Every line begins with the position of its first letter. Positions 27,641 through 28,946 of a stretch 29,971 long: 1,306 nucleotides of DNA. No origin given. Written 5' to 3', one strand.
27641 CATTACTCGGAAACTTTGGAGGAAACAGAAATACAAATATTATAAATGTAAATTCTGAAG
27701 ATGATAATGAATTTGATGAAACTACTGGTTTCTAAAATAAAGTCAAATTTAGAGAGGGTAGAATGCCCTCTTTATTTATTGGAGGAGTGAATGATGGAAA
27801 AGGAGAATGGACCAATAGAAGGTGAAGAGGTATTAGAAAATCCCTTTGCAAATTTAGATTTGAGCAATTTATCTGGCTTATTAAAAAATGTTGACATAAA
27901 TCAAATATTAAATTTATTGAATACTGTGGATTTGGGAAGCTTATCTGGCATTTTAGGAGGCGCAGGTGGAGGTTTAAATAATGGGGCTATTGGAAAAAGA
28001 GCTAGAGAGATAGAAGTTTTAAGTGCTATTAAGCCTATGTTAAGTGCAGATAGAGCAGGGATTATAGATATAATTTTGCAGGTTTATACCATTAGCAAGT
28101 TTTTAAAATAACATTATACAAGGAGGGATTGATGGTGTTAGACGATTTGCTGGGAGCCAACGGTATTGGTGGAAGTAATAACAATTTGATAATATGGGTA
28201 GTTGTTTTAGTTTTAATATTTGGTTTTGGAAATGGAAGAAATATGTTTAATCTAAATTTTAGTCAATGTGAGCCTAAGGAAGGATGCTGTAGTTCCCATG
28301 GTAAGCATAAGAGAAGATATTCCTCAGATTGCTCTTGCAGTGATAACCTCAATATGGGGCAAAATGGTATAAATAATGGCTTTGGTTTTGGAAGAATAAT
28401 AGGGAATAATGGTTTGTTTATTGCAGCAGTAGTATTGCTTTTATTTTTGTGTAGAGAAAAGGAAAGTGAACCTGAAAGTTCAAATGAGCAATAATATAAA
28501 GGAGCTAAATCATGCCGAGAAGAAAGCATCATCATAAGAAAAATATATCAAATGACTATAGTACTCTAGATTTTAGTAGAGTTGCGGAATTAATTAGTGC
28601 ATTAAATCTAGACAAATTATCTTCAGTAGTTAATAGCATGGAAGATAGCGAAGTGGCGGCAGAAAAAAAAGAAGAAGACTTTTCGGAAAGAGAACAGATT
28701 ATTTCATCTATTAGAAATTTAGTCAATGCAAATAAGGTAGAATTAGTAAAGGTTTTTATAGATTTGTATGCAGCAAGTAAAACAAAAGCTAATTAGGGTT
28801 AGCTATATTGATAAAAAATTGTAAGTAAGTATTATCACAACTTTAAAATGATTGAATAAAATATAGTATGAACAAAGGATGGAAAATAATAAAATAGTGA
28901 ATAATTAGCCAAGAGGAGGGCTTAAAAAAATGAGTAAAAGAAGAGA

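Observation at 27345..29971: Tandemly iterated two-gene module of Cys/Gly-rich double-TM mini-proteins plus 12-residue-repeat mini-proteins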

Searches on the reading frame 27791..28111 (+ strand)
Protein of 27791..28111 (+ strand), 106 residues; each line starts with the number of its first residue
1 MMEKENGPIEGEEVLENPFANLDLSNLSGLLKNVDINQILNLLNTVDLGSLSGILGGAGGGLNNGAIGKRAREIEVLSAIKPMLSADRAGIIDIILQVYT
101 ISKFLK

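Call 6: search_protein_families(library=pfam, proteins=[window:27791-28111:+], max_evalue=10)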
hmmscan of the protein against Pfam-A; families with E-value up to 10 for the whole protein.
window:27791-28111:+ (106 aa): 1 family
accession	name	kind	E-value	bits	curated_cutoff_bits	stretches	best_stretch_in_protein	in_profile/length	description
PF04604.19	L_biotic_typeA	-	0.067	13.5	21.7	1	38-62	7-31/50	Type-A lantibiotic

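Call 7: search_protein_families(library=ncbifam, proteins=[window:27791-28111:+], max_evalue=10)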
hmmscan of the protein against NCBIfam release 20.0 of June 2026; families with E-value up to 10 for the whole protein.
window:27791-28111:+ (106 aa): 1 family
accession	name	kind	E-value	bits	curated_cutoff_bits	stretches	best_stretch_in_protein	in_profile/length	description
NF045843.1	MAG2960_Ser_prot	exception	0.16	10.5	400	1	14-100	123-178/616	MAG2960 family serine endopeptidase lipoprotein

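Call 23: find_homologous_proteins(query=window:27794-28111:+, max_evalue=0.01)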
Query window:27794-28111:+ (105 aa): 2 proteins with E <= 0.01 among 32 candidates.
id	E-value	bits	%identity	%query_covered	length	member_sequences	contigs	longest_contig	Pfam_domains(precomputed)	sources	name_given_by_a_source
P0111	3.0e-57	209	100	100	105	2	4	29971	-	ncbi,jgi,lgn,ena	jgi:hypothetical protein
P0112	3.2e-24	103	53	71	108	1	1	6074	-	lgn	-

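Call 41: find_homologous_proteins(query=A4, max_evalue=0.1)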
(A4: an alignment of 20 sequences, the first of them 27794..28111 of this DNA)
Query A4 (20 sequences) (105 aa, profile of the alignment): 24 proteins with E <= 0.1 among 4098 candidates.
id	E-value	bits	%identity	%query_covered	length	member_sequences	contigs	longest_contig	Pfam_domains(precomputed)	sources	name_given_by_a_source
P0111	7.1e-24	102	100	100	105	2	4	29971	-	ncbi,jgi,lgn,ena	jgi:hypothetical protein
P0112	8.5e-23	98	53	71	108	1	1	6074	-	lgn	-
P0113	1.2e-20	91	21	74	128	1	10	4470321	-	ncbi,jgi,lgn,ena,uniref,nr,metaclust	ncbi:hypothetical protein CPAST_c29070 [Clostridium pasteurianum DSM 525 = ATCC 6013]|uniref:Unchara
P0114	3.4e-19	87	23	100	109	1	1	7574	-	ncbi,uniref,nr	ncbi:hypothetical protein [Clostridium oryzae]|uniref:Uncharacterized protein n=1 Tax=Clostridium or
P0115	1.4e-18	85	29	78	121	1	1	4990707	-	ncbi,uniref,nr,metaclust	ncbi:hypothetical protein [Clostridium pasteurianum]|uniref:Uncharacterized protein n=1 Tax=Clostrid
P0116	4.7e-18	83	21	70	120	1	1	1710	-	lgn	-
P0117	9.5e-18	82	28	73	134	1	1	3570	-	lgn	-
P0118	1.5e-17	81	18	74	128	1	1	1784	-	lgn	-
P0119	4.3e-17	80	27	78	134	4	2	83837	-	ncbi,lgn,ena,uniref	ncbi:MAG: hypothetical protein ABF633_07845 [Clostridium sp.]|uniref:hypothetical protein n=1 Tax=Cl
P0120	3.7e-16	77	-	-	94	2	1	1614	-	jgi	jgi:hypothetical protein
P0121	7.6e-16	76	24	74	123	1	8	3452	-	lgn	-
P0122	7.8e-16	76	23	96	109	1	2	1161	-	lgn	-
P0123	2.0e-15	75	25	96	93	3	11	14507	-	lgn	-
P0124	2.1e-14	71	-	-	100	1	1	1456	-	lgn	-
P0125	1.0e-13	69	-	-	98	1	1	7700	-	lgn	-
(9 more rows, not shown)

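Call 52: search_protein_representatives(alignment_id=A5)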
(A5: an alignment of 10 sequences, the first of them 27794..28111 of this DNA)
Query: 10 sequences, 106 profile positions. Proteins with E-value up to 0.001 (for the whole library): 110; up to 1e-10: 49; up to 1e-30: 0. The best 110 are listed.
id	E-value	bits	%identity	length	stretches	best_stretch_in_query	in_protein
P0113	1.4e-30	121.9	-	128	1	1-106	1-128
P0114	2.4e-30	121.1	-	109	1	2-106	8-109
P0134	1.0e-26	109.5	-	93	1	1-106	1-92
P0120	2.9e-23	98.4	-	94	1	1-105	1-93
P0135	1.5e-21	92.9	-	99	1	1-106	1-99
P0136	5.9e-21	90.9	-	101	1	7-105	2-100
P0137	2.4e-20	89.0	-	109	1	1-105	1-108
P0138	9.8e-20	87.0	-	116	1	1-106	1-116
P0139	4.7e-19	84.8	-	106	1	7-105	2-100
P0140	9.6e-19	83.9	-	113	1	12-105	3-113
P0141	1.1e-17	80.5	-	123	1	1-106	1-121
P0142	1.1e-17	80.4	-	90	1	1-106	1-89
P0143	1.3e-17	80.2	-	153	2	9-105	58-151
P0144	4.4e-17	78.5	-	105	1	1-106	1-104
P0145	4.5e-17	78.5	-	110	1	1-106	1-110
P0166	1.2e-12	64.3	-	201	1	5-104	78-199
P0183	1.9e-10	57.2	-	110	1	9-103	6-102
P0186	3.3e-10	56.4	-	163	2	71-104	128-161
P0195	2.3e-08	50.5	-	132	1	1-98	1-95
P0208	3.2e-07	46.8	-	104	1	3-99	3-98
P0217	1.2e-05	41.7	-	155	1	15-101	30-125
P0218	1.3e-05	41.7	-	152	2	40-99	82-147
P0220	1.7e-05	41.2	-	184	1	3-103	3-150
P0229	6.2e-05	39.4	-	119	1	12-101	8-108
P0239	7.5e-04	36.0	-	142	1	1-99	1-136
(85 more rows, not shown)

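Call 55: search_protein_families(library=pfam, alignment_id=A6, max_evalue=0.01)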
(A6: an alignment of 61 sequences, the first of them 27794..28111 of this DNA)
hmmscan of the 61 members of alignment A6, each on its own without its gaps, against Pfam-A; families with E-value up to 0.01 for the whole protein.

A. member 1, window:27794-28111:+ (105 aa): 0 families

B. families by the number of members that match (of 61 scanned): 10 families
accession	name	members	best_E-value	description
PF01335.27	DED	1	6.4e-05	Death effector domain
PF08597.15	eIF3_subunit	1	0.0017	Translation initiation factor eIF3 subunit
PF00660.22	SRP1_TIP1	1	0.0043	Seripauperin and TIP1 family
PF06289.16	FlbD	1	0.0046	Flagellar and Swarming motility proteins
PF22822.1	MrpR_N_CB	1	0.0055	MrpR, N-terminal core-binding domain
PF07201.16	HrpJ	1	0.0057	HrpJ-like domain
PF04404.17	ERF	1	0.0058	ERF superfamily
PF10923.14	BrxC_BrxD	1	0.0078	BREX system ATP-binding protein BrxC/D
PF25805.1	IQUB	1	0.0085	IQUB-like domain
PF13166.12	AAA_13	1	0.0093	AAA domain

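Call 56: predict_structure(alignment_id=A5)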
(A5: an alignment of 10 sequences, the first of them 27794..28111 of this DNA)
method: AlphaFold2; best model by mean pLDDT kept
length: 105 residues; sequences in the alignment: 10
mean_pLDDT: 53.2   pTM: 0.23
mean pLDDT of the five models: 53.2, 51.1, 49.7, 48.9, 45.9
residues with pLDDT >= 90: 0; 70-90: 0; 50-70: 65; < 50: 40
segments of 3 or more residues with pLDDT < 50: 1-7, 9-12, 46-69
pLDDT, mean of each block of 10 residues (from residue 1): 46 50 57 60 51 43 46 57 58 65 51
secondary structure, 60 per line:
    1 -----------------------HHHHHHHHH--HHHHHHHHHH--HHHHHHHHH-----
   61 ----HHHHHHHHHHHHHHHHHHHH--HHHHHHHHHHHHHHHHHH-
elements in order: H24-32 H35-44 H47-55 H65-84 H87-104

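Call 57: list_cluster_members(proteins=[P0208, P0239, P0218, P0229, P0220, P0195, P0186, P0183, P0217, P0166])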
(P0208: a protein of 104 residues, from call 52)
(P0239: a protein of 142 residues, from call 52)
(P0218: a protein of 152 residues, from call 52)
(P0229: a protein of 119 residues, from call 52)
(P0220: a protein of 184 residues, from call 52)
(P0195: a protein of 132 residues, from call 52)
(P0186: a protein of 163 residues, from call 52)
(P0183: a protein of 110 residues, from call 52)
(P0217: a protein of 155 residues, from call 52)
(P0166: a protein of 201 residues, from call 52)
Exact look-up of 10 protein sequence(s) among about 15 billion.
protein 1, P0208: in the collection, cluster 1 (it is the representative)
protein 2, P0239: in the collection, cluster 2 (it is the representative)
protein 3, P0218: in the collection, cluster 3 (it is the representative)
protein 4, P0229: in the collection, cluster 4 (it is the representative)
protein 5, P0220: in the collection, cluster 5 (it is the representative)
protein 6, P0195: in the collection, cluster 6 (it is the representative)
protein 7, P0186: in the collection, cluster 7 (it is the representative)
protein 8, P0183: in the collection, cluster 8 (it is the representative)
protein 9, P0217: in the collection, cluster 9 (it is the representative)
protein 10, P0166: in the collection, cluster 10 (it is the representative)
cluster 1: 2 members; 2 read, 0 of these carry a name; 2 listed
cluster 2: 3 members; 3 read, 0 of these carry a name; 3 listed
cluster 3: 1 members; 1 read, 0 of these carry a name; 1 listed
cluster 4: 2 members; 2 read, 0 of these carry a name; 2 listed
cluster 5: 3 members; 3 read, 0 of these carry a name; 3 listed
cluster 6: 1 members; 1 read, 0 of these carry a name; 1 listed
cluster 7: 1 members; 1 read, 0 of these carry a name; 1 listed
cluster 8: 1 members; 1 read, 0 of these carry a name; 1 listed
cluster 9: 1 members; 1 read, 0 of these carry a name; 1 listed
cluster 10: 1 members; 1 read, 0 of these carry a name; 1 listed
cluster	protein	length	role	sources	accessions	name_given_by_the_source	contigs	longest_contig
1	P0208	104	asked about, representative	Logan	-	-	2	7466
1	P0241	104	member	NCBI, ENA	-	-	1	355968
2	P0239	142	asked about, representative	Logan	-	-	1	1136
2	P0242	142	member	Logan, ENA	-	-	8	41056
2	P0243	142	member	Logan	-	-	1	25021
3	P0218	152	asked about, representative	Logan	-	-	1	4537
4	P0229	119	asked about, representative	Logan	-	-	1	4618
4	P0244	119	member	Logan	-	-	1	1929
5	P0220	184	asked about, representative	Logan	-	-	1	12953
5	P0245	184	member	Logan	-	-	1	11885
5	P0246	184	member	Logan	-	-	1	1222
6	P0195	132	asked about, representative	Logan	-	-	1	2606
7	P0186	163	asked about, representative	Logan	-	-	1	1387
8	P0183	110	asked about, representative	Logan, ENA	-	-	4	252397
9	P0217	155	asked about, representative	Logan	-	-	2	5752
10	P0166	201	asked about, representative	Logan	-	-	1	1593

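Call 58: find_encoding_contigs(protein=P0183, flank=5000, max_places=1)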
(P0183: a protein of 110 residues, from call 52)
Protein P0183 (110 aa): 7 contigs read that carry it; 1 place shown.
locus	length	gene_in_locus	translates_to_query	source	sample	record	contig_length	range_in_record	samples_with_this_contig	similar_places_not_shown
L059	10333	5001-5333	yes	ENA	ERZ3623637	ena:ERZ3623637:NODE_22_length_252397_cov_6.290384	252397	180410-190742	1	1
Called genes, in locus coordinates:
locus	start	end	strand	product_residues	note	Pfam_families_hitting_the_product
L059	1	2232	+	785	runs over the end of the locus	PF02190:LON_substr_bdg, PF08298:AAA_PrkA (faint), PF00004:AAA, PF07728:AAA_5, PF22667:Lon_lid, PF05362:Lon_C, PF13541:ChlI (weak)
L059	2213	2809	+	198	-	PF01926:MMR_HSR1, PF02421:FeoB_N, PF03193:RsgA_GTPase (faint), PF00350:Dynamin_N (faint)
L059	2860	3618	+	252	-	PF02517:Rce1-like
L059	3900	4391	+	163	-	-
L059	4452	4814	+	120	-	-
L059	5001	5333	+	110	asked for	-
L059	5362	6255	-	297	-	PF00892:EamA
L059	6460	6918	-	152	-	PF04519:Bactofilin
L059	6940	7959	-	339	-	PF01551:Peptidase_M23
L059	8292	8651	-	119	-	-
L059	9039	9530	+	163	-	-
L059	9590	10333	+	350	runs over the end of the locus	PF09989:DUF2229, PF06050:HGD-D (faint)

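Call 78: search_solved_structures(query=A4, max_evalue=10)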
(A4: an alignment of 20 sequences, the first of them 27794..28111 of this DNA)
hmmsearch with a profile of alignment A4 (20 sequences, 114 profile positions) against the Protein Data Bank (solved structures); distinct sequences matched with E-value up to 10: 12.
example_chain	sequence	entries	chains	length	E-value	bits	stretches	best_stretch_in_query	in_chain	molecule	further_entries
9n9q_C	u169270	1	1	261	0.13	15.5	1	66-104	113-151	RpoE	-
1ory_A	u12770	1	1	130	0.39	14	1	69-108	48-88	flagellar protein FliS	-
1orj_A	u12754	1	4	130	0.4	13.9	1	68-108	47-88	flagellar protein FliS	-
4iwb_A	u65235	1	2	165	0.44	13.8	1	69-108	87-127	FliC, FliS chimera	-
4yde_A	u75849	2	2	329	0.59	13.4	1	3-67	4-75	Protein farnesyltransferase/geranylgeranyltransferase type-1 subunit alpha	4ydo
4gmq_A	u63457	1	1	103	0.94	12.7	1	1-69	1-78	Putative ribosome associated protein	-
9n9p_D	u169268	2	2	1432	1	12.6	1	23-88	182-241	DNA-directed RNA polymerase subunit beta'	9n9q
3o4y_A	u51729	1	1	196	1.1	12.5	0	26-49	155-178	Calcium-dependent protein kinase 3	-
1z9q_A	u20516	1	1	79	1.5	12.1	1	6-58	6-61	Neutrophil cytosol factor 4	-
3q4o_A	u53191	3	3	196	1.8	11.8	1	20-84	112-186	Uncharacterized protein MJ0754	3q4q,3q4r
4are_A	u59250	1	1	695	1.9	11.7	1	2-63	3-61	COLLAGENASE G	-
2y3u_A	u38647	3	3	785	2.4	11.4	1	2-63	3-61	COLLAGENASE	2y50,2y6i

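Call 89: find_encoding_contigs(protein=P0220, flank=3500, max_places=1)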
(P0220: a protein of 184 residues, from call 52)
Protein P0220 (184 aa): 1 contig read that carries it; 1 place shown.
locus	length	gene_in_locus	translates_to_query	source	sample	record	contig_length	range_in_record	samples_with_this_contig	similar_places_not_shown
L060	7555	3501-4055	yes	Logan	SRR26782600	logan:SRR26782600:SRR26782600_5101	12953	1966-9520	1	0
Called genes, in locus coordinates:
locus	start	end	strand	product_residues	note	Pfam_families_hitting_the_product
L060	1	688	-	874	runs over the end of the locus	PF04234:CopC (faint), PF13205:Big_5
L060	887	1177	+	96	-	PF03956:Lys_export (weak)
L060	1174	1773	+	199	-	PF03956:Lys_export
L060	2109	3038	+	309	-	PF01551:Peptidase_M23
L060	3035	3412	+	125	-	PF04519:Bactofilin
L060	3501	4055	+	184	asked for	-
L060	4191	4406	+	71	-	-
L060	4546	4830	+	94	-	-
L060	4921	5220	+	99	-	-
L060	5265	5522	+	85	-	-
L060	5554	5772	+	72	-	-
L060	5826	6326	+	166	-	-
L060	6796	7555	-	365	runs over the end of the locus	PF03845:Spore_permease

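Call 90: find_encoding_contigs(protein=P0208, flank=3500, max_places=1)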
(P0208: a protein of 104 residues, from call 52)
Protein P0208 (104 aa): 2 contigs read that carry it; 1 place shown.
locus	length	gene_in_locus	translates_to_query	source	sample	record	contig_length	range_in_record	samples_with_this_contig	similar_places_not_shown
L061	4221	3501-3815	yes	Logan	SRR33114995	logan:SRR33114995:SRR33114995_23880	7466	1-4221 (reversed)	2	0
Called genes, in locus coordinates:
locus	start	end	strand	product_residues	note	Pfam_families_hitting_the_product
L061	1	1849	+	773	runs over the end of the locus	PF02190:LON_substr_bdg, PF00004:AAA, PF07728:AAA_5, PF22667:Lon_lid, PF05362:Lon_C, PF13541:ChlI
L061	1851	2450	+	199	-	PF03193:RsgA_GTPase (weak), PF01926:MMR_HSR1, PF02421:FeoB_N, PF00350:Dynamin_N (faint), PF00009:GTP_EFTU (weak)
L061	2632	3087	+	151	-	-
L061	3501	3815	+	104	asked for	-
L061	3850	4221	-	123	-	?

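Call 91: find_encoding_contigs(protein=P0217, flank=3500, max_places=1)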
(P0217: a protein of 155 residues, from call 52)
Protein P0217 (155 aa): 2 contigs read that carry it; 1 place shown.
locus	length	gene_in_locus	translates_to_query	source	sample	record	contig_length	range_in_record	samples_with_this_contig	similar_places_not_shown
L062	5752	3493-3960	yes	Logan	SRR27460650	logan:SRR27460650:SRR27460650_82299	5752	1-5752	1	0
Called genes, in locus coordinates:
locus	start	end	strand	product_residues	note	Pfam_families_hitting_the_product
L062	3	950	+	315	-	?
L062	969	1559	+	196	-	PF00009:GTP_EFTU (faint), PF01926:MMR_HSR1, PF02421:FeoB_N, PF03193:RsgA_GTPase (faint), PF00350:Dynamin_N (faint)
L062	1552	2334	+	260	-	PF02517:Rce1-like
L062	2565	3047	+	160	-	-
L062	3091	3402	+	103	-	-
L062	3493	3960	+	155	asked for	-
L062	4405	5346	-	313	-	PF13517:FG-GAP_3 (faint)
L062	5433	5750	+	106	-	?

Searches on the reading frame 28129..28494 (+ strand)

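Call 6: search_protein_families(library=pfam, proteins=[window:28129-28494:+], max_evalue=10)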
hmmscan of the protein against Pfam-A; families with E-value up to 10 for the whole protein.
window:28129-28494:+ (121 aa): 0 families

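Call 7: search_protein_families(library=ncbifam, proteins=[window:28129-28494:+], max_evalue=10)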
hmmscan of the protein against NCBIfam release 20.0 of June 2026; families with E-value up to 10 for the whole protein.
window:28129-28494:+ (121 aa): 2 families
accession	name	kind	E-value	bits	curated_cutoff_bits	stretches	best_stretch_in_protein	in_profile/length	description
NF011356.0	PRK14774.1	equivalog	0.019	14.7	256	1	70-118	115-160/185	lipoprotein signal peptidase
NF002500.0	PRK01833.1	equivalog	0.53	10.7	115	1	16-33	5-22/74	Sec-independent protein translocase subunit TatA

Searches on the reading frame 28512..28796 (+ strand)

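Call 6: search_protein_families(library=pfam, proteins=[window:28512-28796:+], max_evalue=10)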
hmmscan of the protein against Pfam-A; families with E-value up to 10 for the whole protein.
window:28512-28796:+ (94 aa): 0 families

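Call 7: search_protein_families(library=ncbifam, proteins=[window:28512-28796:+], max_evalue=10)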
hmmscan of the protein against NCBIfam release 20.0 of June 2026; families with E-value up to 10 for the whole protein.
window:28512-28796:+ (94 aa): 3 families
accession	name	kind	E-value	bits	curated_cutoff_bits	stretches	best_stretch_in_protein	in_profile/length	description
NF041236.1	CAS_III-E_sigma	exception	0.0012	18.8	100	1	19-91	97-171/206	type III-E CRISPR-associated RpoE-like sigma factor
NF005672.0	PRK07454.1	equivalog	0.09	12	234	1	30-83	37-88/241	SDR family oxidoreductase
TIGR03932.1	PIA_icaD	equivalog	0.096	12.9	69.05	1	61-88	40-67/88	intracellular adhesion protein IcaD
